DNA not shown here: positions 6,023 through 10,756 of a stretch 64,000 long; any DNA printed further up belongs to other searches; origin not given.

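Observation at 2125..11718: Seven sense-oriented copies of a 21-nt motif (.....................) upstream of stress/envelope genes flanking the giant kinase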

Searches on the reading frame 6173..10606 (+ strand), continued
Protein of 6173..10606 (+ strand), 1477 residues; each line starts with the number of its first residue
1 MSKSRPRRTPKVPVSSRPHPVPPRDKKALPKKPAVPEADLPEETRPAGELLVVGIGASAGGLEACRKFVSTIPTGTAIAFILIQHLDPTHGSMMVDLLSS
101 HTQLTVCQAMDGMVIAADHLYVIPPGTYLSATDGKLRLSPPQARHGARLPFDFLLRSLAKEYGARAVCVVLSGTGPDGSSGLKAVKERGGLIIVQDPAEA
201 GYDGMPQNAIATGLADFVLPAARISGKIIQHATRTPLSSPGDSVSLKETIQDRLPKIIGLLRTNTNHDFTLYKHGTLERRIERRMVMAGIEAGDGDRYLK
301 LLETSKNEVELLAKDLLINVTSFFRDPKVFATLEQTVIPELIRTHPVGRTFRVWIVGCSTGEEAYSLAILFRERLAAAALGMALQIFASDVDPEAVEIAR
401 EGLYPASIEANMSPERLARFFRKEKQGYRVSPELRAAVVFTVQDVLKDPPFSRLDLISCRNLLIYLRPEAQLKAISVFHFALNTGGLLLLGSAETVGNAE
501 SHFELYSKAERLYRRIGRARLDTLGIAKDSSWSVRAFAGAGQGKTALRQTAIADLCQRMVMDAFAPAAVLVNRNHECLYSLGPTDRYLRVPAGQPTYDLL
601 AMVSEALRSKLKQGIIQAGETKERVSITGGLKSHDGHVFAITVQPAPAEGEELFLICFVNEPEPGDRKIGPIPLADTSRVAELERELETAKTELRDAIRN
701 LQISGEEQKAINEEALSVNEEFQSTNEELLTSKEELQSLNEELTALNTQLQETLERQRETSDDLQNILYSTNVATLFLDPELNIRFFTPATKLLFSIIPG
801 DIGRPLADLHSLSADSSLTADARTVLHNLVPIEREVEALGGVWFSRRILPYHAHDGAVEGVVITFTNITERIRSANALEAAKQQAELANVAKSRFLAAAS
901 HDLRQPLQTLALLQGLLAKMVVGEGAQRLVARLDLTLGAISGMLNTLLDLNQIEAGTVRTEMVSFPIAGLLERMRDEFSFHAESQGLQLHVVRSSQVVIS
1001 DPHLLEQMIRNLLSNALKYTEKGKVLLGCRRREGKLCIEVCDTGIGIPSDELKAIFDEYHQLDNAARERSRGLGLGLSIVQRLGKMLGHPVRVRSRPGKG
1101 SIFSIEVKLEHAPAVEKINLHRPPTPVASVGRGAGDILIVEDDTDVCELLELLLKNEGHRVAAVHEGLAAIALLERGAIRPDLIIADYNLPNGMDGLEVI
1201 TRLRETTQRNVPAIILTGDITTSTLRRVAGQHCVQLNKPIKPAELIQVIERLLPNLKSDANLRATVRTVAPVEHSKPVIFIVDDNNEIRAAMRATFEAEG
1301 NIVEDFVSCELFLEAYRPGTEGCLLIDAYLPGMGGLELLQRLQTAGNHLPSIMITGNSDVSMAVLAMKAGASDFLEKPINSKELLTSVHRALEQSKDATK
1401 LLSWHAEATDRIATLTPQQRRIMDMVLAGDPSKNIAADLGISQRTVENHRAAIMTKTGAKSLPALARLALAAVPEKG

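Call 40: get_annotated_region(hit=H16, flank=20000)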
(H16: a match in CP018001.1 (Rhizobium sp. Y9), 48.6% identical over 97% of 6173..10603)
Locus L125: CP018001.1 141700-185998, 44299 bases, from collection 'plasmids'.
description: Rhizobium sp. Y9 plasmid pY9, complete sequence
organism: Rhizobium sp. Y9 (NCBI taxid 1914541)
taxonomy: Bacteria; Pseudomonadota; Alphaproteobacteria; Hyphomicrobiales; Rhizobiaceae; Rhizobium; Rhizobium sp. Y9
host: -; source: Veronaeopsis simplex Y34,cell culture; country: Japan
typing (MOB-suite, as given by PLSDB): conjugative; relaxase MOBP; mating-pair formation MPF_T
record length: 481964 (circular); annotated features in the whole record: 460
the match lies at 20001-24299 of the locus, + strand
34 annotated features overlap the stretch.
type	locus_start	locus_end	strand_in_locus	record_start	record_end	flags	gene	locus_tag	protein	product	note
CDS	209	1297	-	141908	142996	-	-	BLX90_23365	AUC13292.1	methyltransferase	-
CDS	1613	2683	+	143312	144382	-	-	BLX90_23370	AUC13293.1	GDP-mannose 4,6-dehydratase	-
CDS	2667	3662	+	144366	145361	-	-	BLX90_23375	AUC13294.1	GDP-fucose synthetase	-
CDS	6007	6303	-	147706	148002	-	-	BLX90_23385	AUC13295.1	hypothetical protein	-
CDS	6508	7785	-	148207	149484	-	-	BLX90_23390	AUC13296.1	exopolysaccharide biosynthesis protein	-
CDS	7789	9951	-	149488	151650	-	-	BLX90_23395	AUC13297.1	polysaccharide biosynthesis protein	-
CDS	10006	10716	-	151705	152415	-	-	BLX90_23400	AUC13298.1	helix-turn-helix transcriptional regulator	-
CDS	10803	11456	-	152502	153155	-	-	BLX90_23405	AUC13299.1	PIG-L domain-containing protein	-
CDS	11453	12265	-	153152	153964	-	-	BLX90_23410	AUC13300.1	glucose-1-phosphate cytidylyltransferase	-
CDS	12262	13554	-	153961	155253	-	-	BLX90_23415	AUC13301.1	SAM-dependent methyltransferase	-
CDS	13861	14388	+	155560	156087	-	-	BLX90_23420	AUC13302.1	dTDP-4-dehydrorhamnose 3,5-epimerase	-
CDS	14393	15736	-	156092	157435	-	-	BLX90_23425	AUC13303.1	peptidase M28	-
CDS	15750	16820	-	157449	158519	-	-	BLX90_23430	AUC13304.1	NAD-dependent dehydratase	-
CDS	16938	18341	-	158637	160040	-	-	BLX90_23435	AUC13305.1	glutamate-1-semialdehyde 2,1-aminomutase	-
CDS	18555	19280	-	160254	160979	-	-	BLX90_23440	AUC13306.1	DNA-binding response regulator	-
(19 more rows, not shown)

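Call 48: get_annotated_region(hit=H21, flank=20000)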
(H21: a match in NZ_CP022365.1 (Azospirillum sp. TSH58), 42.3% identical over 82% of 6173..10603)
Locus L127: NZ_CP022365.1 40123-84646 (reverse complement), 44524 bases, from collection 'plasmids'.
description: Azospirillum sp. TSH58 plasmid TSH58_p06, complete sequence
organism: Azospirillum sp. TSH58 (NCBI taxid 664962)
taxonomy: Bacteria; Pseudomonadota; Alphaproteobacteria; Rhodospirillales; Azospirillaceae; Azospirillum; Azospirillum sp. TSH58
host: -; source: single cell,paddy soils; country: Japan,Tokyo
typing (MOB-suite, as given by PLSDB): non-mobilizable; replicon rep_cluster_1806,rep_cluster_771
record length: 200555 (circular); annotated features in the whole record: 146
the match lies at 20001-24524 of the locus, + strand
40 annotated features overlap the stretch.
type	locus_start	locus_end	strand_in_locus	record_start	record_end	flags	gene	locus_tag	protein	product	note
CDS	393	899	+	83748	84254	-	-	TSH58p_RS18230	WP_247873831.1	tripartite tricarboxylate transporter TctB family protein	-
CDS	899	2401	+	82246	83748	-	-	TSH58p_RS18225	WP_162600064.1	tripartite tricarboxylate transporter permease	-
CDS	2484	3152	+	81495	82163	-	-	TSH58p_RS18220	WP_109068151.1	4-carboxy-4-hydroxy-2-oxoadipate aldolase/oxaloacetate decarboxylase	-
CDS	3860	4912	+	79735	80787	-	pseB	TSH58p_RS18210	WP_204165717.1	UDP-N-acetylglucosamine 4,6-dehydratase (inverting)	-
CDS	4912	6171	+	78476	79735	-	pseC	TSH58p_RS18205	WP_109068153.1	UDP-4-amino-4, 6-dideoxy-N-acetyl-beta-L-altrosamine transaminase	-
CDS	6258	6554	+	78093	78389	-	-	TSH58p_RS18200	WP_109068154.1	hypothetical protein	-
CDS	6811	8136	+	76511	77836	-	-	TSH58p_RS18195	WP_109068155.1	UDP-glucose/GDP-mannose dehydrogenase family protein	-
CDS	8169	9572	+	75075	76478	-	-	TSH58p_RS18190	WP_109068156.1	phosphoglucomutase/phosphomannomutase PgmG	-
CDS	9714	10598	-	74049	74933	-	-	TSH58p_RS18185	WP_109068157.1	ParB/RepB/Spo0J family partition protein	GO:0007059 - chromosome segregation [Evidence IEA]; GO:0000910 - cytokinesis [Evidence IEA]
CDS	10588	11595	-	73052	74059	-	-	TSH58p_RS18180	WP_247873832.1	AAA family ATPase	-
CDS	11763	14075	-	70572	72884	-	-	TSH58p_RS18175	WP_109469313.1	DUF4347 domain-containing protein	-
CDS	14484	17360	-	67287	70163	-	-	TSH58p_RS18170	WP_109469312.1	DUF4347 domain-containing protein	-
CDS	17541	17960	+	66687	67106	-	-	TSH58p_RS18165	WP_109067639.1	hypothetical protein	-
CDS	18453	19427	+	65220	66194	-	-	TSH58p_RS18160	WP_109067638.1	recombinase family protein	GO:0006310 - DNA recombination [Evidence IEA]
CDS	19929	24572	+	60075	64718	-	-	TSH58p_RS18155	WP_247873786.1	chemotaxis protein CheB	GO:0006935 - chemotaxis [Evidence IEA]; GO:0000160 - phosphorelay signal transduction system [Evidence IEA]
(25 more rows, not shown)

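Call 49: get_annotated_region(hit=H30, flank=20000)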
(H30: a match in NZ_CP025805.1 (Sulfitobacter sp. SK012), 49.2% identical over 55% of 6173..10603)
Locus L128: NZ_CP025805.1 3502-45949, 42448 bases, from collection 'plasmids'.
description: Sulfitobacter sp. SK012 plasmid unnamed1, complete sequence
organism: Sulfitobacter sp. SK012 (NCBI taxid 1389005)
taxonomy: Bacteria; Pseudomonadota; Alphaproteobacteria; Rhodobacterales; Roseobacteraceae; Sulfitobacter; Sulfitobacter sp. SK012
host: -; source: Marine Sediment,North Sea (sediment); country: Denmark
typing (MOB-suite, as given by PLSDB): non-mobilizable
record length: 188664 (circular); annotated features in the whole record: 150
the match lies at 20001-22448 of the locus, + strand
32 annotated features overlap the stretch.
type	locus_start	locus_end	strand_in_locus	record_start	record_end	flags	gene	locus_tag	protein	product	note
CDS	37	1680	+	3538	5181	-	-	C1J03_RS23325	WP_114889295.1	Mu transposase C-terminal domain-containing protein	-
CDS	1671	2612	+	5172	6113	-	-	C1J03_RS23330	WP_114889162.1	TniB family NTP-binding protein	-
CDS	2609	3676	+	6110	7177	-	-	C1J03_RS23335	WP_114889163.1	TniQ family protein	-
CDS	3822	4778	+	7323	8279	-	-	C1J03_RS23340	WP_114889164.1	DUF1403 family protein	-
CDS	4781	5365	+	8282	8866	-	-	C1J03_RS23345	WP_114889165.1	SMC-Scp complex subunit ScpB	-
CDS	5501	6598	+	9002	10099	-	-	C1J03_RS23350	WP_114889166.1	Fic family protein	-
CDS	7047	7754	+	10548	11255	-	-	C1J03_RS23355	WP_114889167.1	IS6 family transposase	-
CDS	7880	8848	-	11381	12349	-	-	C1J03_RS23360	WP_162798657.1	AraC family transcriptional regulator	-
CDS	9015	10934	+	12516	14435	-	-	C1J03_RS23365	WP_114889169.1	amidohydrolase family protein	-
CDS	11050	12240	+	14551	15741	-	-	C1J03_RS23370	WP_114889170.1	carbohydrate porin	GO:0008643 - carbohydrate transport [Evidence IEA]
CDS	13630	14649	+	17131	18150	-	-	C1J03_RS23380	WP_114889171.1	IS110 family transposase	-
CDS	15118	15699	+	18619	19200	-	-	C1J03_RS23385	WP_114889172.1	MOSC domain-containing protein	-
CDS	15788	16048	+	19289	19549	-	-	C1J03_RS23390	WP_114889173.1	hypothetical protein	-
CDS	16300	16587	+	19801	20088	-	-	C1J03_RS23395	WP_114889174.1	hypothetical protein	-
CDS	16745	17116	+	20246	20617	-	-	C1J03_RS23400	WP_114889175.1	cupin domain-containing protein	-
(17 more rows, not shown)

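Call 50: get_annotated_region(hit=H11, flank=20000)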
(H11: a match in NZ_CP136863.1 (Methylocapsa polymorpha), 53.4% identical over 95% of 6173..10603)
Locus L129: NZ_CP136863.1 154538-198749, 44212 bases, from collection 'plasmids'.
description: Methylocapsa polymorpha strain RX1 plasmid pRX1, complete sequence
organism: Methylocapsa polymorpha (NCBI taxid 3080828)
taxonomy: Bacteria; Pseudomonadota; Alphaproteobacteria; Hyphomicrobiales; Beijerinckiaceae; Methylocapsa; Methylocapsa polymorpha
host: -; source: Shagnum peat sample; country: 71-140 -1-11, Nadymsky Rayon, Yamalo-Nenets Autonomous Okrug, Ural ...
typing (MOB-suite, as given by PLSDB): non-mobilizable
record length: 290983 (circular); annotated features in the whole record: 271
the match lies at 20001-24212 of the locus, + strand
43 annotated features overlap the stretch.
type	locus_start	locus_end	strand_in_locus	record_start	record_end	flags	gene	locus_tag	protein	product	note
CDS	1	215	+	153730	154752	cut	-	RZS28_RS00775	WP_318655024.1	endonuclease/exonuclease/phosphatase family protein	-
CDS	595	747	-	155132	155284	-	-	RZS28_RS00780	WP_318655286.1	hypothetical protein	-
CDS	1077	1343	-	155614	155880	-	-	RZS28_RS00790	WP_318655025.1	hypothetical protein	-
CDS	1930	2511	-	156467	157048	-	-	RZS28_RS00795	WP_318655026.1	hypothetical protein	-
CDS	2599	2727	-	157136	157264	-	-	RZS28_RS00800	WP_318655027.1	hypothetical protein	-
CDS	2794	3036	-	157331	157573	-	-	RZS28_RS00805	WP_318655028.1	hypothetical protein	-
CDS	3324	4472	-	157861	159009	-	-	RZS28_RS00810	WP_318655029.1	glycosyltransferase family 4 protein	-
CDS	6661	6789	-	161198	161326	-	-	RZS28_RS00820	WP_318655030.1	hypothetical protein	-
CDS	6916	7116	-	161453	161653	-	-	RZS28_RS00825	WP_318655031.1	CsbD family protein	-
CDS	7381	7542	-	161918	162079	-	-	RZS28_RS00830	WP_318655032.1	DUF3309 family protein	-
CDS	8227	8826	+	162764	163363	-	-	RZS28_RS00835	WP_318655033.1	Spy/CpxP family protein refolding chaperone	-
CDS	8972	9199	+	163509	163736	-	-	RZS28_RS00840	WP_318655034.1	hypothetical protein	-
CDS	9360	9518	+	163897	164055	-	-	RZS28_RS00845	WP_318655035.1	DUF3309 family protein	-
CDS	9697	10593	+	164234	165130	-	-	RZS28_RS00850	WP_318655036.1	hypothetical protein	-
CDS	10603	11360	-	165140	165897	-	-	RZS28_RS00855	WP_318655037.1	IS5 family transposase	-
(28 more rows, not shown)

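Call 59: search_protein_families(library=ncbifam, proteins=[window:6173-10603:+], max_evalue=0.00001)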
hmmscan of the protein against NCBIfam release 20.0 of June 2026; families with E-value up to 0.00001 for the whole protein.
window:6173-10603:+ (1477 aa): 156 families (the best 25 are shown)
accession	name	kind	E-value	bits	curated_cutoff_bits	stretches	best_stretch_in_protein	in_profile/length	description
NF041832.1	near_NosP_CTERM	subfamily_domain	1.5e-110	369.8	400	1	886-1252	1-369/370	NahK/ErcS family hybrid sensor histidine kinase/response regulator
NF041831.1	NO_HK_NahK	exception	7.4e-82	275.6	1500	1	868-1251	470-852/854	hybrid sensor histidine kinase/response regulator NahK/ErcS'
NF006900.1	PRK09390.1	equivalog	2e-67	226.7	255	2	1276-1472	4-200/203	response regulator FixJ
TIGR02956.1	TMAO_torS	equivalog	1.5e-65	221.9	676.5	1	879-1268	451-833/967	TMAO reductase system sensor histidine kinase/response regulator TorS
NF008302.0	PRK11091.1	equivalog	4.8e-57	193.7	838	1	687-1261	80-651/779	aerobic respiration two-component sensor histidine kinase ArcB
NF041947.1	LuxQ_Vibrio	equivalog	2.8e-53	181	1200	1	853-1249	433-835/843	quorum-sensing autoinducer 2 sensor kinase/phosphatase LuxQ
NF008099.0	PRK10841.1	equivalog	1.8e-49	168.4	920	2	865-1116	443-697/949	two-component system sensor histidine kinase RcsC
NF038297.2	hybrid_HK_HrmK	equivalog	7.8e-49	166.8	725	1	864-1215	207-568/607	hybrid histidine kinase/response regulator HrmK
NF008318.0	PRK11107.1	equivalog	1.7e-46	158.8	890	1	878-1115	279-524/920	two-component sensor histidine kinase BarA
NF011874.0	PRK15347.1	equivalog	4.3e-46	157.4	852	1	875-1118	381-623/921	two component system sensor kinase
NF009206.0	PRK12555.1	subfamily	5.4e-45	153.8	342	1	48-234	151-338/340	chemotaxis-specific protein-glutamate methyltransferase CheB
NF001965.0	PRK00742.1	subfamily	1.5e-42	146.1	293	1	36-233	153-354/357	chemotaxis-specific protein-glutamate methyltransferase CheB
NF046044.1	PnpS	equivalog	5.5e-42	144.2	400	1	724-1107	17-389/390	two-component system histidine kinase PnpS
NF045901.1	HisKinLetSLeg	equivalog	2.4e-40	138.4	1650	1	879-1117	280-528/906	two-component system sensor histidine kinase LetS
NF040749.1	tetrathio_RR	equivalog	4.7e-40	137.3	290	1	1278-1465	1-184/191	tetrathionate respiration response regulator TtrR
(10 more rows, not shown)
